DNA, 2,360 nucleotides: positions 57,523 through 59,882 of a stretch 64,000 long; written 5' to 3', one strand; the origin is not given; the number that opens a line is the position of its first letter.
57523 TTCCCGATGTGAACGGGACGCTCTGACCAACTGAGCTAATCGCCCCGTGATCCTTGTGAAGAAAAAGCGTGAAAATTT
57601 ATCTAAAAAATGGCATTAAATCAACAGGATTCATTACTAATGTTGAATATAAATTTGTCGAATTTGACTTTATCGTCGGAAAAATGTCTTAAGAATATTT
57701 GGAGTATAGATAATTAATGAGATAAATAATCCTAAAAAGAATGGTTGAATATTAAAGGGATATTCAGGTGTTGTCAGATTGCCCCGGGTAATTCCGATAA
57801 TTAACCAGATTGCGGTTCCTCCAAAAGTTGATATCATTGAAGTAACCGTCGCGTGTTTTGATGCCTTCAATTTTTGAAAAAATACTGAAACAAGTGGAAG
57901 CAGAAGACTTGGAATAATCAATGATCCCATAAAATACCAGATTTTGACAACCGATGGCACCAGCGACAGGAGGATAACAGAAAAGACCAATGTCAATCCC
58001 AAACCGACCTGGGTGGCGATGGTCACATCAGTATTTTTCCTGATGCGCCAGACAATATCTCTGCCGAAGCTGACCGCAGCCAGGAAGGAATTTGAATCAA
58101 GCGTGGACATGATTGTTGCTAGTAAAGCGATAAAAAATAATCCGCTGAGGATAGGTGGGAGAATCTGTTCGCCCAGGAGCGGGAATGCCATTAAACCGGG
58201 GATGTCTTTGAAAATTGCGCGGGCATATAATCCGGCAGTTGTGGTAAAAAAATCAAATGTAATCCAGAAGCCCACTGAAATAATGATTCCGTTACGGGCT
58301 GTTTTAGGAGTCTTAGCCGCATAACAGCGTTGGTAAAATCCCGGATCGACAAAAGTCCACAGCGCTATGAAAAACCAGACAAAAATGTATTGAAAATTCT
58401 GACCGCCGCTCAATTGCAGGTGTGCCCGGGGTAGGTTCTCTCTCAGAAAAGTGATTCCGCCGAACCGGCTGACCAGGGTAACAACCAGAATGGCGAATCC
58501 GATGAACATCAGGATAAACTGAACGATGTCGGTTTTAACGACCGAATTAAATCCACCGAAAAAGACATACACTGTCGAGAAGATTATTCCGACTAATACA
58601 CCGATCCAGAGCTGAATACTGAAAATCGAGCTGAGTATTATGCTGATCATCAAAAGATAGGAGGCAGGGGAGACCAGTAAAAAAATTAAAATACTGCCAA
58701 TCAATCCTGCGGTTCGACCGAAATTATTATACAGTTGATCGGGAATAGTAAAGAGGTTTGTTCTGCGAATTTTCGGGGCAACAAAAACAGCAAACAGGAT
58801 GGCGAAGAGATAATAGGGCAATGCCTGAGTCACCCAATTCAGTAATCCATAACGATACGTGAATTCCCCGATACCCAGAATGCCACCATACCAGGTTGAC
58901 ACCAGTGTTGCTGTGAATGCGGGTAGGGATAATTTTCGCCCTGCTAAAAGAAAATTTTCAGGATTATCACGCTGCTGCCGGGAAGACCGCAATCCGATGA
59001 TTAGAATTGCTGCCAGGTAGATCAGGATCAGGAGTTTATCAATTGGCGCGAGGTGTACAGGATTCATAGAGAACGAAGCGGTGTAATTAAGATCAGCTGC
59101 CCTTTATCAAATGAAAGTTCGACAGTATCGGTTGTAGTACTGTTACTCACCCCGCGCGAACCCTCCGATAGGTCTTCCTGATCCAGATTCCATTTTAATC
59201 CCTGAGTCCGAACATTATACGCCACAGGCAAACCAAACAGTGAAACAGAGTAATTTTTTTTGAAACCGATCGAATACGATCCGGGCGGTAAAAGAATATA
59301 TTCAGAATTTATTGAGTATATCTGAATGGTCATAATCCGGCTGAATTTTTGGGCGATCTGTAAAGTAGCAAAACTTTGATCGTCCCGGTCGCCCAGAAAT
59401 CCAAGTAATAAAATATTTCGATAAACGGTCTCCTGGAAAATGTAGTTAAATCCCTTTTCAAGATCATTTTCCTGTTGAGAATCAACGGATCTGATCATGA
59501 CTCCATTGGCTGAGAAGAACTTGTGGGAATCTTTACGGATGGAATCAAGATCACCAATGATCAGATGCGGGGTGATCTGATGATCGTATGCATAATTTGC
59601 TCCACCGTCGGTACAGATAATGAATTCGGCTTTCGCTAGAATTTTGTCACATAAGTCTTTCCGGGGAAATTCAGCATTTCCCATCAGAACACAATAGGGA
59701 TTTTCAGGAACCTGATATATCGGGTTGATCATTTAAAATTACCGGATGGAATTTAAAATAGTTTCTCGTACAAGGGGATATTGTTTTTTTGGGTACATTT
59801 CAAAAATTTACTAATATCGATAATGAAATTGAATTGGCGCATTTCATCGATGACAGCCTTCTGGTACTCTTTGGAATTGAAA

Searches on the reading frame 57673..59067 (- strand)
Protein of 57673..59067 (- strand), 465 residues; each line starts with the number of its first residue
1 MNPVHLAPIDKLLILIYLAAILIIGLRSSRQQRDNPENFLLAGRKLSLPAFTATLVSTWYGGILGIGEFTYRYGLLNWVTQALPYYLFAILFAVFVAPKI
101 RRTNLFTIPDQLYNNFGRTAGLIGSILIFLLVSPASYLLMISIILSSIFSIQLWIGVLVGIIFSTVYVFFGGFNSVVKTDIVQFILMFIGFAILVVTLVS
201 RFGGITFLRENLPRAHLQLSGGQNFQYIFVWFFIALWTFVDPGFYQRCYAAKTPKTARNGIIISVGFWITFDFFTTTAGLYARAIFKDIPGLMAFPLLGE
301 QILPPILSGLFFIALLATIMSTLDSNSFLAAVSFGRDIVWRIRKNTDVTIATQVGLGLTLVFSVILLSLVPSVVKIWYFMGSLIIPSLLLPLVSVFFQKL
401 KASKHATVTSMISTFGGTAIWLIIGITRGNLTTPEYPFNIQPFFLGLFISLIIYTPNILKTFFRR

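Call 13: search_protein_families(library=pfam, proteins=[window:57673-59067:-], max_evalue=0.00001)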
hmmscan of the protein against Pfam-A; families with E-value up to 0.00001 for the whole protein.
window:57673-59067:- (465 aa): 1 family
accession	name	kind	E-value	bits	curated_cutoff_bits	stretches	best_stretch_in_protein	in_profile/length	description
PF00474.23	SSF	-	1.1e-32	113.8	22.8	1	39-374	1-360/406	Sodium:solute symporter family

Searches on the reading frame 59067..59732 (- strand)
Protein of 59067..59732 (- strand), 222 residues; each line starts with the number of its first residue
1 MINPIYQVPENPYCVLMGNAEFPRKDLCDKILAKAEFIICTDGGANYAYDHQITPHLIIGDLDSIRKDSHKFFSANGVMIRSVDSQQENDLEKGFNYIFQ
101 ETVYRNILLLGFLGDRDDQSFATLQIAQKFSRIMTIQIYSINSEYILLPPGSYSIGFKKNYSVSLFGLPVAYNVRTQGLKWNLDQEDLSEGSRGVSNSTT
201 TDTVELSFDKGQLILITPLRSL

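Call 13: search_protein_families(library=pfam, proteins=[window:59067-59732:-], max_evalue=0.00001)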
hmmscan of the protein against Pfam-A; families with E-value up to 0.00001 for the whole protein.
window:59067-59732:- (222 aa): 2 families
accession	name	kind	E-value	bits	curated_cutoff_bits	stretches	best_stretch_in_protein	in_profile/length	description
PF04263.21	TPK_catalytic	-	1.3e-26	93.2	30.7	1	29-130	2-104/113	Thiamin pyrophosphokinase, catalytic domain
PF04265.19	TPK_B1_binding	-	4.8e-09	36.2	22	1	162-213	13-67/67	Thiamin pyrophosphokinase, vitamin B1 binding domain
